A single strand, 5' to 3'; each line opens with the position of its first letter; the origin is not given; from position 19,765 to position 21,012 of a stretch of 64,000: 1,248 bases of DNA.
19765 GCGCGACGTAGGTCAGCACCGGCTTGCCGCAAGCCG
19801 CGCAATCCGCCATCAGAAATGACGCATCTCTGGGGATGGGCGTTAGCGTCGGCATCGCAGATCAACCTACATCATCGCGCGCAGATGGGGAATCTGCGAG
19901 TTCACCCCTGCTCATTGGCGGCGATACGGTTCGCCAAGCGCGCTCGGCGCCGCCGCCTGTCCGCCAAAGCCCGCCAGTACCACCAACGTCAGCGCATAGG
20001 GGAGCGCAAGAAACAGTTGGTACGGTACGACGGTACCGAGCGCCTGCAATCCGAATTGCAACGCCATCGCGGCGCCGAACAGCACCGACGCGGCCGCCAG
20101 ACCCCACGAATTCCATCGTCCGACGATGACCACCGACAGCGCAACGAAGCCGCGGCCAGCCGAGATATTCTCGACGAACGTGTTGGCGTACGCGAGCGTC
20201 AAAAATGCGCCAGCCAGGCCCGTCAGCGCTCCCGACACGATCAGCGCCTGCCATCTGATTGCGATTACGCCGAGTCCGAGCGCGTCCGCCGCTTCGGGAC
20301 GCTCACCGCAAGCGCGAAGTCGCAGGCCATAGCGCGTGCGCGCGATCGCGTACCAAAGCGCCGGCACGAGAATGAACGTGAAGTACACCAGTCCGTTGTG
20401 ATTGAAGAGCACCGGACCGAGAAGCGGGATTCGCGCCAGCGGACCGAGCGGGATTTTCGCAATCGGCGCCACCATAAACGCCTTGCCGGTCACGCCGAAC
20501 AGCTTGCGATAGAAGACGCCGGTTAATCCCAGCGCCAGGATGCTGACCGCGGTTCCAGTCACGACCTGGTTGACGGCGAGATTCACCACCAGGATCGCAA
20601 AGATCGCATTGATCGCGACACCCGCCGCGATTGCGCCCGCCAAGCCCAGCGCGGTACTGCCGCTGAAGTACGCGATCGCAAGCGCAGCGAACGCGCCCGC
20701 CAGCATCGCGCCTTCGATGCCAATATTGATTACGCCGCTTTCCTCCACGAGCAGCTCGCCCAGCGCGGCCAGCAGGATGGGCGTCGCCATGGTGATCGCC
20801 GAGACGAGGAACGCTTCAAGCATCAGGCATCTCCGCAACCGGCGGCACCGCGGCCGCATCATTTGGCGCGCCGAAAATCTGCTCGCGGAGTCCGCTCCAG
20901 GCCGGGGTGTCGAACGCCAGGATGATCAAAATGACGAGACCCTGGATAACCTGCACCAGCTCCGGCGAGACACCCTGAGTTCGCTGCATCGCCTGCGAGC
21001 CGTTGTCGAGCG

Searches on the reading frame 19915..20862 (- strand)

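Call 68: search_protein_families(library=pfam, proteins=[window:19915-20862:-], max_evalue=0.00001)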
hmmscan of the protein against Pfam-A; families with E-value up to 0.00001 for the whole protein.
window:19915-20862:- (316 aa): 1 family
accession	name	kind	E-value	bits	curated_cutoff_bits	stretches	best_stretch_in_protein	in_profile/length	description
PF02653.21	BPD_transp_2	-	1.8e-35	122.9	26.8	1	19-296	2-269/269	Branched-chain amino acid transport system / permease component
